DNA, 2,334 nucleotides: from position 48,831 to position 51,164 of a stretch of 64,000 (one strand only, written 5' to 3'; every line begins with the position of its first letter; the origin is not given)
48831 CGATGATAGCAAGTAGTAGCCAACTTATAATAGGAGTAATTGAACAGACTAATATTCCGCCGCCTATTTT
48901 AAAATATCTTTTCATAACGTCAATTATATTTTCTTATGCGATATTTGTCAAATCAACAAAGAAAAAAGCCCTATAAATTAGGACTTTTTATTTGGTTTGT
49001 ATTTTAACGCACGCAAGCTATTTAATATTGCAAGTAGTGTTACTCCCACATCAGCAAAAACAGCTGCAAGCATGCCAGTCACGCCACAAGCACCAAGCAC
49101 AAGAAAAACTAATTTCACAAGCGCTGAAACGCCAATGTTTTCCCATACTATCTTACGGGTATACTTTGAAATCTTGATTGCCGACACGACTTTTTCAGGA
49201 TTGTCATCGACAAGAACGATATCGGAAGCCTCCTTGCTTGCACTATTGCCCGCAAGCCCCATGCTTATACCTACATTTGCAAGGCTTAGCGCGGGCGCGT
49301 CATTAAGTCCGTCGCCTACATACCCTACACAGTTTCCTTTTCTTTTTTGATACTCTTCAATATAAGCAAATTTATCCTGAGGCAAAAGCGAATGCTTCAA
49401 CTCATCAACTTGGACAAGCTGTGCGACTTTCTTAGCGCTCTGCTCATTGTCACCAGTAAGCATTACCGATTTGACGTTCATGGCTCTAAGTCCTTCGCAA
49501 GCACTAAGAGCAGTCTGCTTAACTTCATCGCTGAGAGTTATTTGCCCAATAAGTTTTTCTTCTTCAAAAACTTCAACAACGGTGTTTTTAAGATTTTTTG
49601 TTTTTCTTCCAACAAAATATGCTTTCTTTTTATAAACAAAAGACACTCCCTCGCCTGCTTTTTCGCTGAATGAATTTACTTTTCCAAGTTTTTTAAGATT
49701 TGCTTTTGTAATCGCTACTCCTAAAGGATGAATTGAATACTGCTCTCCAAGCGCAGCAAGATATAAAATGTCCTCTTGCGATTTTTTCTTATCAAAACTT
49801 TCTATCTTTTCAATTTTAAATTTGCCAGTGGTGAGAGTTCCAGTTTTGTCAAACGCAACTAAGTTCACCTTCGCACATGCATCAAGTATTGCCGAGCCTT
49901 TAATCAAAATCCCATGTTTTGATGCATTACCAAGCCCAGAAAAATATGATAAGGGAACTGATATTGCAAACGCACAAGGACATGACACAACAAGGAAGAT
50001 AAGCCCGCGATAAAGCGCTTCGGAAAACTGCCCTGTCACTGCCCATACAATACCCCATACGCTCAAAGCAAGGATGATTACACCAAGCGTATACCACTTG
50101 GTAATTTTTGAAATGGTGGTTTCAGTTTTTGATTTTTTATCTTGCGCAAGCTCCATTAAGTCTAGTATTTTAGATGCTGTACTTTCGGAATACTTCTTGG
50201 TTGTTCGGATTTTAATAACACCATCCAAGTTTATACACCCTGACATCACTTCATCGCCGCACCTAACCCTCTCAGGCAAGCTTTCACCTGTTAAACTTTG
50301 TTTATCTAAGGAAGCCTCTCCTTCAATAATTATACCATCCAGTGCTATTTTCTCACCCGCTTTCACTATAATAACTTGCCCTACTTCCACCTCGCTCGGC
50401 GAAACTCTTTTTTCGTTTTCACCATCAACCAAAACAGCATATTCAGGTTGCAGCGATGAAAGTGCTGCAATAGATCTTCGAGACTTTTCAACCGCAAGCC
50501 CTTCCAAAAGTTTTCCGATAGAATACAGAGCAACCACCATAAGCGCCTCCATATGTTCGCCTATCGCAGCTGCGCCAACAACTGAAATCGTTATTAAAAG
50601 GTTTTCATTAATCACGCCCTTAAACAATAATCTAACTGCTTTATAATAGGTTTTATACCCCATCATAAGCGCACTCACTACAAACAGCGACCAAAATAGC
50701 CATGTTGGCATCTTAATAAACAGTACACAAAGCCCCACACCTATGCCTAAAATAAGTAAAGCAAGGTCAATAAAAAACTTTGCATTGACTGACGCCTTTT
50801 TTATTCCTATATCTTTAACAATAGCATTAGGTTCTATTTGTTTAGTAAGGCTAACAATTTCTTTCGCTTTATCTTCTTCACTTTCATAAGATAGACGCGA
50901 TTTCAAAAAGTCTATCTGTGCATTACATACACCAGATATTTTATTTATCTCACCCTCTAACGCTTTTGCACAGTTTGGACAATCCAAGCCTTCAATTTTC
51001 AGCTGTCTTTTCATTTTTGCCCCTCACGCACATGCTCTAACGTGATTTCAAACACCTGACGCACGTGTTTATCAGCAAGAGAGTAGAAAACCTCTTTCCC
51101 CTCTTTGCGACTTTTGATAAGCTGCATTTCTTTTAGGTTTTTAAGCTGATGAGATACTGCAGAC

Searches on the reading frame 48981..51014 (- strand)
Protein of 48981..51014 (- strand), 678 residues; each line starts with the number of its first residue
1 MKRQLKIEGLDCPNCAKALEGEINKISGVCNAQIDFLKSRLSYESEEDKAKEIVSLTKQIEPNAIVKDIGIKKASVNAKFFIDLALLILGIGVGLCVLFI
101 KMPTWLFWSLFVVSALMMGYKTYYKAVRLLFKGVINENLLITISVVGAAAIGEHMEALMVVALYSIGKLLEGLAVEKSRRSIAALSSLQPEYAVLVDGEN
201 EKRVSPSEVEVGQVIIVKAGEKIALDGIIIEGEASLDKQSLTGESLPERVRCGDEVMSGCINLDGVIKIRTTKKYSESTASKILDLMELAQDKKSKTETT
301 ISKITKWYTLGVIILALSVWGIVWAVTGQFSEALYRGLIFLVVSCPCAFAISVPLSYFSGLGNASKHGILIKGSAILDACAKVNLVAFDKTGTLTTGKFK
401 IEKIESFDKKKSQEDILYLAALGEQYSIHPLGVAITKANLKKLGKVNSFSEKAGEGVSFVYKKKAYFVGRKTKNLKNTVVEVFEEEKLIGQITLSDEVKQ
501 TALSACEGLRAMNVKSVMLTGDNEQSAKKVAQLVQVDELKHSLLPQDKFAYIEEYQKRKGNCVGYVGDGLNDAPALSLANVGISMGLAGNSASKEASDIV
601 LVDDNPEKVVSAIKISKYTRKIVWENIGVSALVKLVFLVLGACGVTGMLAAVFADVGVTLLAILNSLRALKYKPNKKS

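Call 35: find_encoding_contigs(protein=window:48981-51014:-, flank=10000, max_places=10)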
Protein window:48981-51014:- (678 aa): 12 contigs read that carry it; 7 places shown.
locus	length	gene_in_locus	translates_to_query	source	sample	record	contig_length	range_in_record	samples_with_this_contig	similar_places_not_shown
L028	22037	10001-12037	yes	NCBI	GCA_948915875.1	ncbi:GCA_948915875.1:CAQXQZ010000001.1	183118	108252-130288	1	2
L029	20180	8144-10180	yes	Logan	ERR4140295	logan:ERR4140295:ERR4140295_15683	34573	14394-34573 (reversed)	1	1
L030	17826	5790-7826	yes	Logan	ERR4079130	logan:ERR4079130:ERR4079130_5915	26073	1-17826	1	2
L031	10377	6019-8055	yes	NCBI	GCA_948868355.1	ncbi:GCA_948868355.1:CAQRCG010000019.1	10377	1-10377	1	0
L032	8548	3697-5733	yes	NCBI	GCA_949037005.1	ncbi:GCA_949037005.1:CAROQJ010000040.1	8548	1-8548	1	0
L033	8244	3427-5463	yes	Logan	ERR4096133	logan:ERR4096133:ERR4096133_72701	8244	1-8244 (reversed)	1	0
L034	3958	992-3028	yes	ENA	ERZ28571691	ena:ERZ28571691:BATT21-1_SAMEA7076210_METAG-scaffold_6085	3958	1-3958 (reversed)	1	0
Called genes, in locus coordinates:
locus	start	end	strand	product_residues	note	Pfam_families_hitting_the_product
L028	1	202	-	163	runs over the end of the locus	PF08876:DUF1836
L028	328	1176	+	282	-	PF02645:DegV, PF13684:FakA-like_C (weak)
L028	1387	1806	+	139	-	PF08769:Spo0A_C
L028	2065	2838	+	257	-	-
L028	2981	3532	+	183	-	PF03167:UDG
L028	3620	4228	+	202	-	PF13302:Acetyltransf_3 (weak), PF00583:Acetyltransf_1 (weak)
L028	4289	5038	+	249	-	-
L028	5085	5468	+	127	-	PF01880:Desulfoferrodox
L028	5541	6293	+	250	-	PF00561:Abhydrolase_1, PF12697:Abhydrolase_6, PF12146:Hydrolase_4 (weak)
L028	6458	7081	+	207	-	-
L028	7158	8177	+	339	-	PF00106:adh_short, PF01073:3Beta_HSD, PF01370:Epimerase, PF02719:Polysacc_synt_2, PF04321:RmlD_sub_bind, PF07993:NAD_binding_4, PF08659:KR, PF13460:NAD_binding_10, +2 more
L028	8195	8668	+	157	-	PF03167:UDG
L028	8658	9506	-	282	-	PF01565:FAD_binding_4, PF02873:MurB_C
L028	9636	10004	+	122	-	PF01022:HTH_5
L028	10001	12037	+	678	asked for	PF00403:HMA, PF00122:E1-E2_ATPase, PF00702:Hydrolase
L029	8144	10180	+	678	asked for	PF00403:HMA, PF00122:E1-E2_ATPase, PF00702:Hydrolase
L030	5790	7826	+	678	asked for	PF00403:HMA, PF00122:E1-E2_ATPase, PF00702:Hydrolase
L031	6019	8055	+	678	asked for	PF00403:HMA, PF00122:E1-E2_ATPase, PF00702:Hydrolase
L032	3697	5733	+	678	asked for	PF00403:HMA, PF00122:E1-E2_ATPase, PF00702:Hydrolase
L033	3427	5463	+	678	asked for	PF00403:HMA, PF00122:E1-E2_ATPase, PF00702:Hydrolase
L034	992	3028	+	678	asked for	PF00403:HMA, PF00122:E1-E2_ATPase, PF00702:Hydrolase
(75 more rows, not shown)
